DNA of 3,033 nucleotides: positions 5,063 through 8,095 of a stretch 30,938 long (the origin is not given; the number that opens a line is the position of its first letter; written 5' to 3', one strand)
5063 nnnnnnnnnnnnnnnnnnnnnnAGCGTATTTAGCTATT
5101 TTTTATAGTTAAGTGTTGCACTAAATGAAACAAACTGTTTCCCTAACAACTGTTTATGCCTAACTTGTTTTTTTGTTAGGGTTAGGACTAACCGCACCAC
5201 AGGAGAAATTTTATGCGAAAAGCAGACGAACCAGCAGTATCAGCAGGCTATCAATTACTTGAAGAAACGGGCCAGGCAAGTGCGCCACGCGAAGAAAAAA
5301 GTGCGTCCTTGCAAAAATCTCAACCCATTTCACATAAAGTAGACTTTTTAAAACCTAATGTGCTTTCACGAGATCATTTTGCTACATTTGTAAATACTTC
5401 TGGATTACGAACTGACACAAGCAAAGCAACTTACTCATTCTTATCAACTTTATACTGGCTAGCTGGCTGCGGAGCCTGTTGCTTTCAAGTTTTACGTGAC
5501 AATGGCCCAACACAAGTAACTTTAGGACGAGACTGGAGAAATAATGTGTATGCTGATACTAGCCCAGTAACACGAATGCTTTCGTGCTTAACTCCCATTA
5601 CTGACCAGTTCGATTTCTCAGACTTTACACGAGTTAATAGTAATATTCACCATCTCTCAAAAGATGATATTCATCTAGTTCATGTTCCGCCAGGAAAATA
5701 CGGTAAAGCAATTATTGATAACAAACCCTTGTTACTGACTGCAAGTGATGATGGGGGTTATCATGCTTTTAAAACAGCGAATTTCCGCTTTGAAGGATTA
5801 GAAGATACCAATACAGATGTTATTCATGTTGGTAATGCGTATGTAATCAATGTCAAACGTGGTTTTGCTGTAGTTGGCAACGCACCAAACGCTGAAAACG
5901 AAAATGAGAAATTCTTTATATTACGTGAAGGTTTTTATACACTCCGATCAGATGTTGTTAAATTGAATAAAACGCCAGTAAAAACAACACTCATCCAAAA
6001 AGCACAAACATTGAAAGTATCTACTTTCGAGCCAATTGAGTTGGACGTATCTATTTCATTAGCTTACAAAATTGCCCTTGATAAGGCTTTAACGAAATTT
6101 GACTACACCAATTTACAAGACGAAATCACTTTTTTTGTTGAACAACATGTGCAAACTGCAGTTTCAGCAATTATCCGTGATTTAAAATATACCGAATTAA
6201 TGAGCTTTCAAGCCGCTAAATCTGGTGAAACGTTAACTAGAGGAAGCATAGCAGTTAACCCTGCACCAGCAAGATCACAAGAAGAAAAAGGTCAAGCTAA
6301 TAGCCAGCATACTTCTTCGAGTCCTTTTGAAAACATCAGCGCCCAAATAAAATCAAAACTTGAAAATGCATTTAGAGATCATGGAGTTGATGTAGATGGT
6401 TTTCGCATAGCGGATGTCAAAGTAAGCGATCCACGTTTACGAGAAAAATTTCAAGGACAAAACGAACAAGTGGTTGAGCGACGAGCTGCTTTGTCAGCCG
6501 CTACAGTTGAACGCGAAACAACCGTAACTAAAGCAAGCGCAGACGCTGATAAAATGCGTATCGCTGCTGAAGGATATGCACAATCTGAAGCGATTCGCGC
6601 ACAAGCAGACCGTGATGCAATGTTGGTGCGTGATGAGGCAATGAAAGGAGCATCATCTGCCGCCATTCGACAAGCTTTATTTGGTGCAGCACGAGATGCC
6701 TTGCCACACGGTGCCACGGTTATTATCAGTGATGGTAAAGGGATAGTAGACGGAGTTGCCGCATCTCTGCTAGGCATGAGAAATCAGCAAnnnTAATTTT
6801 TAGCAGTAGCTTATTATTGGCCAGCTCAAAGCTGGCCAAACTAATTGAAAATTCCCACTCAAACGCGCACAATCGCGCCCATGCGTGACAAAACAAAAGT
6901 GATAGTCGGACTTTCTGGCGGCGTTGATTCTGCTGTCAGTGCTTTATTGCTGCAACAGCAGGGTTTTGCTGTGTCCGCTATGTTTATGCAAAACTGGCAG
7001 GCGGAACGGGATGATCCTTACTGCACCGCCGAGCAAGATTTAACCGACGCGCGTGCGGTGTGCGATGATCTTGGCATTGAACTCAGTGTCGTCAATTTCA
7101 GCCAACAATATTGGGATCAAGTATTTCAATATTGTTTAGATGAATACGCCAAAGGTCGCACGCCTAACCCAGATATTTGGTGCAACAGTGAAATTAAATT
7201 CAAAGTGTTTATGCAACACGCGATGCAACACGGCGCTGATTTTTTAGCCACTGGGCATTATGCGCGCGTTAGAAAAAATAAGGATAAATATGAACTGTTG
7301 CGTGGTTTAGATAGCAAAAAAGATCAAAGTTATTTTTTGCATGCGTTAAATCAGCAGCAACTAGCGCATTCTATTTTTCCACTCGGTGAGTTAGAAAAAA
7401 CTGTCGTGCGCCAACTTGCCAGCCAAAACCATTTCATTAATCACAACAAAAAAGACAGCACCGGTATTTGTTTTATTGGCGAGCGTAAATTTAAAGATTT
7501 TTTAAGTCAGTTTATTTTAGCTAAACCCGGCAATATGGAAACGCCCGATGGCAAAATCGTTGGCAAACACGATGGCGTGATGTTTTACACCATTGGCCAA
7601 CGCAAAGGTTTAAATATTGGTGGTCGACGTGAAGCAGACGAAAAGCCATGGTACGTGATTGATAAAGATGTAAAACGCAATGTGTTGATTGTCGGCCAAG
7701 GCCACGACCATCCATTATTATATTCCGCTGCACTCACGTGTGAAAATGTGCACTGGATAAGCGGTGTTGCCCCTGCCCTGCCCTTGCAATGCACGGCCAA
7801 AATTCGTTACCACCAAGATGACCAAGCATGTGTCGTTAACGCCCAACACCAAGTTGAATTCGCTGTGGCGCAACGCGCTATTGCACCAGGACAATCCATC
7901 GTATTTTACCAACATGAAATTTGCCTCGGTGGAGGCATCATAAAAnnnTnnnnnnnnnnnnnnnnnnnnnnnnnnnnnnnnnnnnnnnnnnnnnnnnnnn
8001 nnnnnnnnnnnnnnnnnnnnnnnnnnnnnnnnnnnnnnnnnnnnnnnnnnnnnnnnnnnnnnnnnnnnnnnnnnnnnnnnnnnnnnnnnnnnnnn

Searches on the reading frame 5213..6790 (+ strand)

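Call 6: search_protein_families(library=pfam, proteins=[window:5213-6790:+], max_evalue=0.001)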
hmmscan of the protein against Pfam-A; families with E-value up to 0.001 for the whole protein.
window:5213-6790:+ (526 aa): 1 family
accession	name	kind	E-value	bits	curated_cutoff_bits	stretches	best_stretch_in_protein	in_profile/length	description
PF01145.31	Band_7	-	8e-06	26.4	23.6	1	236-431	20-173/176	SPFH domain / Band 7 family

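Call 17: search_protein_families(library=ncbifam, proteins=[window:5213-6790:+], max_evalue=0.01)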
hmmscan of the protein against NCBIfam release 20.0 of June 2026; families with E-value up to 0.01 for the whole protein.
window:5213-6790:+ (526 aa): 2 families
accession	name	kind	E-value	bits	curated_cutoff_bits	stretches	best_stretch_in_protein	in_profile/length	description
TIGR01932.1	hflC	equivalog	6.9e-05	21.8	134.4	1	309-472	119-273/318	protease modulator HflC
TIGR01933.1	hflK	equivalog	0.0056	16.1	159.4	1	374-469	115-211/261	FtsH protease activity modulator HflK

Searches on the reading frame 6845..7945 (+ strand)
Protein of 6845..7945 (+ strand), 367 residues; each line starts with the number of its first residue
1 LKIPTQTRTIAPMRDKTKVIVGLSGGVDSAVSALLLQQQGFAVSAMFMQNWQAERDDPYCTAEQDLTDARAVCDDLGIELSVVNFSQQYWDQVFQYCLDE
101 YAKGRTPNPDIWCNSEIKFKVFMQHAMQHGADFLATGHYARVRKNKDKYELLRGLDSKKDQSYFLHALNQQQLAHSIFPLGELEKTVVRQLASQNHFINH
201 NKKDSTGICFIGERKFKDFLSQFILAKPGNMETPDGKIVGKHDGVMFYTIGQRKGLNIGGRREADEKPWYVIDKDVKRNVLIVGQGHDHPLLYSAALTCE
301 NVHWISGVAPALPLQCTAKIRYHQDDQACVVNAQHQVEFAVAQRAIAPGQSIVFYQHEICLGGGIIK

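Call 6: search_protein_families(library=pfam, proteins=[window:6845-7945:+], max_evalue=0.001)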
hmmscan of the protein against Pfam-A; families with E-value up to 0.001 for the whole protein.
window:6845-7945:+ (367 aa): 7 families
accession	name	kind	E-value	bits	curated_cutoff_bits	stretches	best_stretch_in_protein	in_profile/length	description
PF03054.22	tRNA_Me_trans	-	1.4e-79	266.9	20.6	1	18-212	2-201/202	tRNA methyl transferase HUP domain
PF20259.3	tRNA_Me_trans_M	-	3.3e-23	81.5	27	1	217-285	1-66/66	tRNA methyl transferase PRC-barrel domain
PF20258.4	tRNA_Me_trans_C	-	8.9e-21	74.5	20.6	1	296-366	3-77/77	Aminomethyltransferase beta-barrel domain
PF02540.23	NAD_synthase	-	1.1e-09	38.3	21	1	16-138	18-129/242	NAD synthase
PF02568.20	ThiI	-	4.8e-05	23.5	20.5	1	17-87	4-74/197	Thiamine biosynthesis protein (ThiI)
PF01171.26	ATP_bind_3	-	0.00027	21.2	27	0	18-196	1-160/182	PP-loop family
PF00733.27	Asn_synthase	-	0.00028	21.1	21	1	13-185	14-174/354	Asparagine synthase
